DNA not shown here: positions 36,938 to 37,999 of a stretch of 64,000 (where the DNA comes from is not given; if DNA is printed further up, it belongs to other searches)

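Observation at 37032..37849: Chromosomal CI-type HTH + S24 self-cleaving repressor (candidate non-canonical LexA) between ftsZ and the ribosomal superoperon, with an exactly duplicated dyad operator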

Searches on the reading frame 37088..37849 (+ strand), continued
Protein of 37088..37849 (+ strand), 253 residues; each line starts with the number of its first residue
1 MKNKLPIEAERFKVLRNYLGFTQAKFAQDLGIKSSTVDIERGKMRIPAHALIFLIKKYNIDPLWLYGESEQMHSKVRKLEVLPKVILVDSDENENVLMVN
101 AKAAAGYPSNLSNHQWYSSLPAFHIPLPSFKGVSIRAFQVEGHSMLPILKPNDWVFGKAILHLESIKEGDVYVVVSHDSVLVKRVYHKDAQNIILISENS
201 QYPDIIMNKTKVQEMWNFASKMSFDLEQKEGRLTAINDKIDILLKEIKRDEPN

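Call 32: find_homologous_proteins(query=L081:4685-5899:-, max_evalue=1e-30)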
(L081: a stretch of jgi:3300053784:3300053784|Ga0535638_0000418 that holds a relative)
Query L081:4685-5899:- (404 aa): 8000 proteins with E <= 1e-30 among 8000 candidates; the best 120 are listed.
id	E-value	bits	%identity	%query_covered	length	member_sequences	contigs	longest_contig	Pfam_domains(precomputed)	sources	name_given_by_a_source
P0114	5.1e-245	830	91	100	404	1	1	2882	PF11799.14,PF00817.26,PF21999.3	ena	-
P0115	9.6e-245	829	91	100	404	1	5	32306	PF11799.14,PF00817.26,PF21999.3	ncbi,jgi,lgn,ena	-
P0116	9.6e-245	829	91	100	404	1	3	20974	PF11799.14,PF00817.26,PF21999.3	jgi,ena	jgi:DNA polymerase IV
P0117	1.1e-244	829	91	100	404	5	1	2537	PF11799.14,PF00817.26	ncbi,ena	-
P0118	2.5e-244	828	91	100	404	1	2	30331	PF11799.14,PF00817.26,PF21999.3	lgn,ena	-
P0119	2.5e-244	828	91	100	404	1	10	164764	PF11799.14,PF00817.26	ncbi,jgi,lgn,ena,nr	ncbi:DNA polymerase IV [Chitinophagales bacterium]|jgi:DNA polymerase-4|nr:DNA polymerase IV [Chitin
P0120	2.5e-244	828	91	100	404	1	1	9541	PF11799.14,PF00817.26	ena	-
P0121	2.6e-244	828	90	100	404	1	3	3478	PF11799.14,PF00817.26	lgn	-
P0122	3.0e-244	828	91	100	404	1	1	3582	PF11799.14,PF00817.26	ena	-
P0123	3.5e-244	828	91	100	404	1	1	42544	PF11799.14,PF00817.26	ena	-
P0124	3.5e-244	828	91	100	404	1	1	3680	PF11799.14,PF00817.26,PF21999.3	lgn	-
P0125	4.7e-244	827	91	100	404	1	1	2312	PF11799.14,PF00817.26,PF21999.3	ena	-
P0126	4.8e-244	827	90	100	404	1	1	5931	PF11799.14,PF00817.26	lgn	-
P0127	4.8e-244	827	91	100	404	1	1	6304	PF11799.14,PF00817.26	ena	-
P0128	6.6e-244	827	91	100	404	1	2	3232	PF11799.14,PF00817.26,PF21999.3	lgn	-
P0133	3.4e-243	824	91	100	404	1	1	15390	PF11799.14,PF00817.26,PF21999.3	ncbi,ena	-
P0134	4.6e-243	824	90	100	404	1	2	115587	PF11799.14,PF00817.26,PF21999.3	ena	-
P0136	1.3e-242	822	91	100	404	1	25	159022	PF11799.14,PF00817.26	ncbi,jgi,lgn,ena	jgi:DNA polymerase IV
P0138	5.8e-241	817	90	100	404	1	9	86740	PF11799.14,PF00817.26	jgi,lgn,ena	-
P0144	3.3e-224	762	82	100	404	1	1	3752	PF11799.14,PF00817.26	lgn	-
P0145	2.8e-221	752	81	100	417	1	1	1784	PF11799.14,PF00817.26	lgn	-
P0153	2.8e-200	683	74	99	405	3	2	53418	PF11799.14,PF00817.26,PF21999.3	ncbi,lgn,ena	-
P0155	2.8e-199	680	74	99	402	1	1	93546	PF11799.14,PF00817.26,PF21999.3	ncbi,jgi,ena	-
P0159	4.5e-198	676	73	100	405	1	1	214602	PF11799.14,PF00817.26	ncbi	-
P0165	4.6e-197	673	73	99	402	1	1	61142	PF11799.14,PF00817.26,PF21999.3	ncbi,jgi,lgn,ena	-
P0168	6.2e-197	672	73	99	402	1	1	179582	PF11799.14,PF00817.26,PF21999.3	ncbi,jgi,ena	-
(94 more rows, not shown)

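Call 33: find_encoding_contigs(protein=P0136, flank=5000, max_places=3)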
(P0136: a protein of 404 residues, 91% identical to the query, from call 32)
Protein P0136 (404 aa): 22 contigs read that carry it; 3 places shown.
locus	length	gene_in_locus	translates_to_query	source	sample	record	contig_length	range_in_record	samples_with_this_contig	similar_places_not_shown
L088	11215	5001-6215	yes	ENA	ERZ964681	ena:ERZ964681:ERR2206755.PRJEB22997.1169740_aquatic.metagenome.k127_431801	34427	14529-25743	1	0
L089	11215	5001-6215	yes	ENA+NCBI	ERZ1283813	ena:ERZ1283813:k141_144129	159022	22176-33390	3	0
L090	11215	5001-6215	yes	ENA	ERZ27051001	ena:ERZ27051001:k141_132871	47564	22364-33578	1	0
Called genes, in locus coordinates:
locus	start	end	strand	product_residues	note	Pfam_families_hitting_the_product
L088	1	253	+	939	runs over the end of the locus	PF25596:CPSase_L_D1, PF02222:ATP-grasp (weak), PF02786:CPSase_L_D2, PF02787:CPSase_L_D3, PF25596:CPSase_L_D1, PF02786:CPSase_L_D2, PF02222:ATP-grasp, PF07478:Dala_Dala_lig_C, +4 more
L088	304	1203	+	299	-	-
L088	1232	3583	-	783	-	PF00246:Peptidase_M14, PF20773:InhA-like_MAM, PF18962:Por_Secre_tail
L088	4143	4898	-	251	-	PF01381:HTH_3 (faint), PF00717:Peptidase_S24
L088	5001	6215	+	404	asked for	PF00817:IMS, PF11799:IMS_C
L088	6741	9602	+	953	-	PF07733:DNA_pol3_alpha, PF17657:DNA_pol3_finger, PF14579:HHH_6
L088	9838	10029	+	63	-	PF00313:CSD, PF08206:OB_RNB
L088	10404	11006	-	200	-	PF00583:Acetyltransf_1, PF08445:FR47, PF13508:Acetyltransf_7, PF13673:Acetyltransf_10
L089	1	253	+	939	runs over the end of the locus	PF25596:CPSase_L_D1, PF02222:ATP-grasp (weak), PF02786:CPSase_L_D2, PF02787:CPSase_L_D3, PF25596:CPSase_L_D1, PF02786:CPSase_L_D2, PF02222:ATP-grasp, PF07478:Dala_Dala_lig_C, +4 more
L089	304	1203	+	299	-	-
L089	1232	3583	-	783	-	PF00246:Peptidase_M14, PF20773:InhA-like_MAM, PF18962:Por_Secre_tail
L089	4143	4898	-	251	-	PF01381:HTH_3 (faint), PF00717:Peptidase_S24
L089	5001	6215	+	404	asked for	PF00817:IMS, PF11799:IMS_C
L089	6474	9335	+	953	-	PF07733:DNA_pol3_alpha, PF17657:DNA_pol3_finger, PF14579:HHH_6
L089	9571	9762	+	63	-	PF00313:CSD, PF08206:OB_RNB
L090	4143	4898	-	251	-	PF01381:HTH_3 (faint), PF00717:Peptidase_S24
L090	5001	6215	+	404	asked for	PF00817:IMS, PF11799:IMS_C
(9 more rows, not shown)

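Call 34: find_encoding_contigs(protein=P0134, flank=5000, max_places=2)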
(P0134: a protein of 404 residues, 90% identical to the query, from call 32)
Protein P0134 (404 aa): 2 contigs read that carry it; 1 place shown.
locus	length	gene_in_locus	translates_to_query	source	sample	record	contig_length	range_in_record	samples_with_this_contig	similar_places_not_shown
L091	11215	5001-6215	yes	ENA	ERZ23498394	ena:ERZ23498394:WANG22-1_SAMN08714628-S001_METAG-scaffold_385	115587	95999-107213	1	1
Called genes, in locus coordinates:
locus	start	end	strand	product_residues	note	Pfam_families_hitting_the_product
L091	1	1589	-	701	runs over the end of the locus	PF00009:GTP_EFTU, PF03144:GTP_EFTU_D2, PF22042:EF-G_D2, PF14492:EFG_III, PF16658:RF3_C (weak), PF03764:EFG_IV, PF00679:EFG_C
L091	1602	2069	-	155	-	PF00177:Ribosomal_S7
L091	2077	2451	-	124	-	PF00164:Ribosom_S12_S23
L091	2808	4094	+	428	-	PF05195:AMP_N, PF00557:Peptidase_M24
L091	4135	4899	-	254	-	PF01381:HTH_3 (weak), PF12844:HTH_19 (faint), PF00717:Peptidase_S24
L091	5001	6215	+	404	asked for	PF00817:IMS, PF21999:IMS_HHH_1 (weak), PF11799:IMS_C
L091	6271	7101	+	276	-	PF02586:SRAP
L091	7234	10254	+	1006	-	PF02811:PHP, PF07733:DNA_pol3_alpha, PF17657:DNA_pol3_finger, PF14579:HHH_6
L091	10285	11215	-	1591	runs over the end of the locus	PF05359:DUF748, PF04357:TamB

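Call 35: find_encoding_contigs(protein=P0138, flank=5000, max_places=2)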
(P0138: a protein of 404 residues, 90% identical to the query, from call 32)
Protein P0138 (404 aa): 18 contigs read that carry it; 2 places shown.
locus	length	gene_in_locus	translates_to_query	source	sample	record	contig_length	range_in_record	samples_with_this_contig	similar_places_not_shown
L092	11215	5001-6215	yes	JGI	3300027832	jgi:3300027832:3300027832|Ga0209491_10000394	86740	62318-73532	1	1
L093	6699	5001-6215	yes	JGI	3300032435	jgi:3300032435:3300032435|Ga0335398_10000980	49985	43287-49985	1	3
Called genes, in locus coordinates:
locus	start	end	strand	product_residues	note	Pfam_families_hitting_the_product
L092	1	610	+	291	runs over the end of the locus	-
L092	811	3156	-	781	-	PF00246:Peptidase_M14, PF20773:InhA-like_MAM, PF18962:Por_Secre_tail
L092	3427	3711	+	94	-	-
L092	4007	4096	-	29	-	-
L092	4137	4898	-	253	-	PF00717:Peptidase_S24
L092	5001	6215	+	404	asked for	PF00817:IMS, PF11799:IMS_C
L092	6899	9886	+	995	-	PF02811:PHP, PF07733:DNA_pol3_alpha, PF17657:DNA_pol3_finger, PF14579:HHH_6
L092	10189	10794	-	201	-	PF00583:Acetyltransf_1, PF13508:Acetyltransf_7, PF13673:Acetyltransf_10, PF08445:FR47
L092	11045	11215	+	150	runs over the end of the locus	-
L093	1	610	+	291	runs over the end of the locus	-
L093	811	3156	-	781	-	PF00246:Peptidase_M14, PF20773:InhA-like_MAM, PF18962:Por_Secre_tail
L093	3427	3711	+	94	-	-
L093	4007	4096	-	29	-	-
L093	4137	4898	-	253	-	PF00717:Peptidase_S24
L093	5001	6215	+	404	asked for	PF00817:IMS, PF11799:IMS_C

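Call 36: find_encoding_contigs(protein=P0144, flank=4000, max_places=3)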
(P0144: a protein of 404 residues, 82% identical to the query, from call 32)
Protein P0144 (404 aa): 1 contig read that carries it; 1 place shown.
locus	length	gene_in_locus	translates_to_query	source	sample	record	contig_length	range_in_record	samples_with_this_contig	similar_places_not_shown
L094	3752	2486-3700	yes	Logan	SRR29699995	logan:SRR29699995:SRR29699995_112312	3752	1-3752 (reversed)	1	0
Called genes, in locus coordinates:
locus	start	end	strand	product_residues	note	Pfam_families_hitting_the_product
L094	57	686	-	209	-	PF00440:TetR_N, PF13972:TetR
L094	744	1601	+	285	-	PF00561:Abhydrolase_1, PF12697:Abhydrolase_6 (weak)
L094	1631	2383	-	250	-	PF00717:Peptidase_S24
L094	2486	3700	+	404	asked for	PF00817:IMS, PF11799:IMS_C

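Call 37: find_encoding_contigs(protein=P0145, flank=4000, max_places=3)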
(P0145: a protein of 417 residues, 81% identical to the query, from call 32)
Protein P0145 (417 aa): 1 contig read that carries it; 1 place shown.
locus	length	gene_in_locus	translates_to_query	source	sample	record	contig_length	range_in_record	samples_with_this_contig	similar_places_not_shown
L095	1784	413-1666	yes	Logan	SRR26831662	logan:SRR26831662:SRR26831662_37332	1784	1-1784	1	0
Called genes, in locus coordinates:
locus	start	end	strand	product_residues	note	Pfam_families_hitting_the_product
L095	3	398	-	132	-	?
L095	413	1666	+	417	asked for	PF00817:IMS, PF11799:IMS_C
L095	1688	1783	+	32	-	?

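Call 38: find_encoding_contigs(protein=window:37088-37849:+, flank=3000, max_places=10)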
Protein window:37088-37849:+ (253 aa): 23 contigs read that carry it; 10 places shown.
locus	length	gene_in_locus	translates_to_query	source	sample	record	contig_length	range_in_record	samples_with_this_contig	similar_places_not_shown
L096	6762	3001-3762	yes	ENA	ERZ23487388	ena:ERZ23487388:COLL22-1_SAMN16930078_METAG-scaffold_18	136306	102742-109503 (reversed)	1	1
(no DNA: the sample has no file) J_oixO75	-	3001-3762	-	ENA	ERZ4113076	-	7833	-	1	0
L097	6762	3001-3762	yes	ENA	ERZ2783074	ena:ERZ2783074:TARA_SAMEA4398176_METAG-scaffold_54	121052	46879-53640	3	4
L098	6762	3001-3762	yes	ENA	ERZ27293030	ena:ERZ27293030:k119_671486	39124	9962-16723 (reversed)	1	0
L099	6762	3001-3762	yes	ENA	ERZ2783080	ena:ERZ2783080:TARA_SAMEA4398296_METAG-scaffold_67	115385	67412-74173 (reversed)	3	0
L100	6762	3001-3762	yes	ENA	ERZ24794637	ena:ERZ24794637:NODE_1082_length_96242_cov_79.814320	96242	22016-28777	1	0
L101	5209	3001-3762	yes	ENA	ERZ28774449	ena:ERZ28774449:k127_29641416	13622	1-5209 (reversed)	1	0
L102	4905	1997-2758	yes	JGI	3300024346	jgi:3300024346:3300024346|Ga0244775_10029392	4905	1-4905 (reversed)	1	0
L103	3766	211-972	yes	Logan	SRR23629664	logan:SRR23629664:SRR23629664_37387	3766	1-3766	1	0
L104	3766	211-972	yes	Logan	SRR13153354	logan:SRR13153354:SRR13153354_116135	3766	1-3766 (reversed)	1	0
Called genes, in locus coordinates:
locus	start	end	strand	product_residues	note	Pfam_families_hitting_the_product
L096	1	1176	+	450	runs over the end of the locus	PF14450:FtsA, PF02491:SHS2_FTSA, PF06277:EutA, PF06723:MreB_Mbl, PF11104:PilM_2 (weak), PF14450:FtsA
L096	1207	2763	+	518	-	PF00091:Tubulin, PF12327:FtsZ_C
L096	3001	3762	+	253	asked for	PF12844:HTH_19 (weak), PF00717:Peptidase_S24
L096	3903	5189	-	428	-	PF05195:AMP_N, PF00557:Peptidase_M24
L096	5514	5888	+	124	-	PF00164:Ribosom_S12_S23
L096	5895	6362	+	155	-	PF00177:Ribosomal_S7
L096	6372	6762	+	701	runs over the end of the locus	PF00009:GTP_EFTU, PF03144:GTP_EFTU_D2, PF22042:EF-G_D2, PF14492:EFG_III, PF16658:RF3_C (weak), PF03764:EFG_IV, PF00679:EFG_C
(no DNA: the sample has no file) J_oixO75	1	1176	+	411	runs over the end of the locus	?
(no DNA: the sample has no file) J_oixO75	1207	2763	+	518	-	PF00091:Tubulin, PF12327:FtsZ_C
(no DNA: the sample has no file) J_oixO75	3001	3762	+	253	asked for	PF12844:HTH_19 (weak), PF00717:Peptidase_S24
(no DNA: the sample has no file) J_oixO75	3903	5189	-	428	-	PF05195:AMP_N, PF00557:Peptidase_M24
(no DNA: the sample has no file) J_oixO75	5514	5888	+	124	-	PF00164:Ribosom_S12_S23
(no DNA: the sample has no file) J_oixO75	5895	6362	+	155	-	PF00177:Ribosomal_S7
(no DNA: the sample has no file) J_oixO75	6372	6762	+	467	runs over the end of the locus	?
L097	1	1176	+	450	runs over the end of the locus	PF14450:FtsA, PF02491:SHS2_FTSA, PF06277:EutA, PF06723:MreB_Mbl, PF11104:PilM_2 (weak), PF14450:FtsA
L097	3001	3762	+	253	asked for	PF12844:HTH_19 (weak), PF00717:Peptidase_S24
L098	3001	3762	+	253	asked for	PF12844:HTH_19 (weak), PF00717:Peptidase_S24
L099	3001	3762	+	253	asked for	PF12844:HTH_19 (weak), PF00717:Peptidase_S24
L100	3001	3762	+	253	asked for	PF12844:HTH_19 (weak), PF00717:Peptidase_S24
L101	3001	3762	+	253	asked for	PF12844:HTH_19 (weak), PF00717:Peptidase_S24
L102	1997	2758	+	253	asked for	PF12844:HTH_19 (weak), PF00717:Peptidase_S24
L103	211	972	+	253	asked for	PF12844:HTH_19 (weak), PF00717:Peptidase_S24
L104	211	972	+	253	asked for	PF12844:HTH_19 (weak), PF00717:Peptidase_S24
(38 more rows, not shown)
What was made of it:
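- On Prophage CI repressor: The same context appears in 11 assemblies (call 38).
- The position is identical in 11 assemblies (call 38).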

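Call 42: search_solved_structures(query=window:37088-37846:+, max_evalue=0.01, show_alignments=1)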
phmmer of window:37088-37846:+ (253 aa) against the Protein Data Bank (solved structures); distinct sequences matched with E-value up to 0.01: 1.
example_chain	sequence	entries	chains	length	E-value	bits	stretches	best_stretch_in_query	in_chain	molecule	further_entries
8tac_A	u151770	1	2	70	0.0043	20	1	11-57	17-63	DBP48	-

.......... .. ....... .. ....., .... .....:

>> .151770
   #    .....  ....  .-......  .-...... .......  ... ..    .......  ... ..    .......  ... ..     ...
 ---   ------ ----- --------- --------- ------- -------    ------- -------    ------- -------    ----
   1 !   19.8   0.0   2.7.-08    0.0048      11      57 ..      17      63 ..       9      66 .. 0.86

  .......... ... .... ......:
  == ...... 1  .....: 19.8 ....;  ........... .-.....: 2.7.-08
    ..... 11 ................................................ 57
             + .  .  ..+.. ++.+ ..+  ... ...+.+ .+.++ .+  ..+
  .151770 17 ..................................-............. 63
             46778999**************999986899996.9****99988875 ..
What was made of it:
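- Tried and rejected: PDB sequence search: only one weak HTH hit, 8tac (call 42).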

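Call 53: list_cluster_members(proteins=[P0115, P0117, P0119, P0133, P0136, P0153, P0155, P0159, P0165, P0168])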
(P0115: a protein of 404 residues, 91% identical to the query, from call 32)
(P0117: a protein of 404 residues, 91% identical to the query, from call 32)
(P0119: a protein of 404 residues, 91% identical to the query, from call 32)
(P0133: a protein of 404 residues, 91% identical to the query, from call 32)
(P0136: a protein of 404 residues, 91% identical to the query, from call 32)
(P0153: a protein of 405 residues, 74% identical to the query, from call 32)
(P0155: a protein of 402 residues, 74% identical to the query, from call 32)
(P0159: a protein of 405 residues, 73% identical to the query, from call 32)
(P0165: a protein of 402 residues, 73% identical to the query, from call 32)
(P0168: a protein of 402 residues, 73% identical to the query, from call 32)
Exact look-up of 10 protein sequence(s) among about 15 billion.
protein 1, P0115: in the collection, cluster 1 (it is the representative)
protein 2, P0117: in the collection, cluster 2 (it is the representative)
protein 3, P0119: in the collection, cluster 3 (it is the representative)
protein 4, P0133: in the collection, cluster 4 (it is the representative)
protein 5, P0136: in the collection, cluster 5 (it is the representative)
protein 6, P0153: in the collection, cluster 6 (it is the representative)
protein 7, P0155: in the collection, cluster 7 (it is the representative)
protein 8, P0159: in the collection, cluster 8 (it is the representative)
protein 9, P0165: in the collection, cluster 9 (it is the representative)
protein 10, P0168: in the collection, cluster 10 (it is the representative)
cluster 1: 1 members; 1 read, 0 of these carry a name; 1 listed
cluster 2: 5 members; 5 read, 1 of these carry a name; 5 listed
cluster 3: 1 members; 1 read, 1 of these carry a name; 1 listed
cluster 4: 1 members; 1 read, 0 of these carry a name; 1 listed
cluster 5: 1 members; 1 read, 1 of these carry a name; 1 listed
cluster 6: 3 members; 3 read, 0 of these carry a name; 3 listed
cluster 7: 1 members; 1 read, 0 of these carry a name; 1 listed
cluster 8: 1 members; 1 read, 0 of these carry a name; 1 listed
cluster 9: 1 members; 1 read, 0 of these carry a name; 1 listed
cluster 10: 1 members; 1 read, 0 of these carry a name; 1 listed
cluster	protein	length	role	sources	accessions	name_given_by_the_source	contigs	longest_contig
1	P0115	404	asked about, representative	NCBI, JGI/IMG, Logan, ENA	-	-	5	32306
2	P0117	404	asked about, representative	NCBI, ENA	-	-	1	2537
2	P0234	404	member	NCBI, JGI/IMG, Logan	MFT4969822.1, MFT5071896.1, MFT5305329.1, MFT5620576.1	MAG: DNA polymerase-4 [Chitinophagales bacterium] | DNA polymerase-4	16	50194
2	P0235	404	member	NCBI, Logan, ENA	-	-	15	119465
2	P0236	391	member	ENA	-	-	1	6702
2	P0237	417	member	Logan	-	-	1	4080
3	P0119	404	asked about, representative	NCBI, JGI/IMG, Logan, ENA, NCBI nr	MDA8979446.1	DNA polymerase IV [Chitinophagales bacterium] | DNA polymerase-4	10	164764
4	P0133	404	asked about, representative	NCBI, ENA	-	-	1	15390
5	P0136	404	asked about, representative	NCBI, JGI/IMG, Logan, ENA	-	DNA polymerase IV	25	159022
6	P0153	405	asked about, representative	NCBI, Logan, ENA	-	-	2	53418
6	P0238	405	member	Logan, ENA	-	-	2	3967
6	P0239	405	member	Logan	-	-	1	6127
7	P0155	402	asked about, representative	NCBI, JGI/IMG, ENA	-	-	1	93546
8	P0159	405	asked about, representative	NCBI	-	-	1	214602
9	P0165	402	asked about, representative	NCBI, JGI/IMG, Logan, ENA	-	-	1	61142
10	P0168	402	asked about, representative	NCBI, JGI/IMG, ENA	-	-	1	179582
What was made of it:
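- Tried and rejected: Accession look-ups gave no MEJ66... accession (call 53).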

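Call 54: find_encoding_contigs(protein=P0159, flank=6000, max_places=2)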
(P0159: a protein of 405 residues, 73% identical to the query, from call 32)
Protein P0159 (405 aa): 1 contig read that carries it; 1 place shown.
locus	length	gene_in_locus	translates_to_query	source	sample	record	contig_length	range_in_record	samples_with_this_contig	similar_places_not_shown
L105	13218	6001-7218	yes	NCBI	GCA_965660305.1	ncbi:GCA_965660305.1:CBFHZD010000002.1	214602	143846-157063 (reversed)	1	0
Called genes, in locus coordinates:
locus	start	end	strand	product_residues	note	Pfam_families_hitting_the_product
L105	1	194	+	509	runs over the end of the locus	PF28494:GlyRS_ins_1, PF00587:tRNA-synt_2b, PF03129:HGTP_anticodon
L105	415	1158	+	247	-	PF00106:adh_short, PF01370:Epimerase (weak), PF08659:KR, PF13460:NAD_binding_10 (weak), PF13561:adh_short_C2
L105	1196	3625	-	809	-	PF00676:E1_dh, PF02779:Transket_pyr, PF02780:Transketolase_C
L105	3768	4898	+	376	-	PF22660:RS_preATP-grasp-like, PF07478:Dala_Dala_lig_C (weak), PF02222:ATP-grasp, PF17769:PurK_C, PF21244:PurT_C (faint)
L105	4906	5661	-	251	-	PF01381:HTH_3, PF12844:HTH_19, PF13560:HTH_31 (weak), PF00717:Peptidase_S24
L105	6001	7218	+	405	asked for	PF00817:IMS, PF11799:IMS_C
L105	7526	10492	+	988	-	PF02811:PHP, PF07733:DNA_pol3_alpha, PF17657:DNA_pol3_finger, PF14579:HHH_6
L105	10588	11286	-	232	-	PF01625:PMSR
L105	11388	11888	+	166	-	PF22381:Staph_reg_Sar_Rot, PF12802:MarR_2, PF01047:MarR, PF13463:HTH_27 (weak)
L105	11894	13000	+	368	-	PF25973:BSH_CzcB (faint)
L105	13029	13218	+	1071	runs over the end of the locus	PF00873:ACR_tran, PF03176:MMPL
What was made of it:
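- Tried and rejected: I searched with a relative's Y-family polymerase and inspected the contexts of eight hits (calls 32-37, 54).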
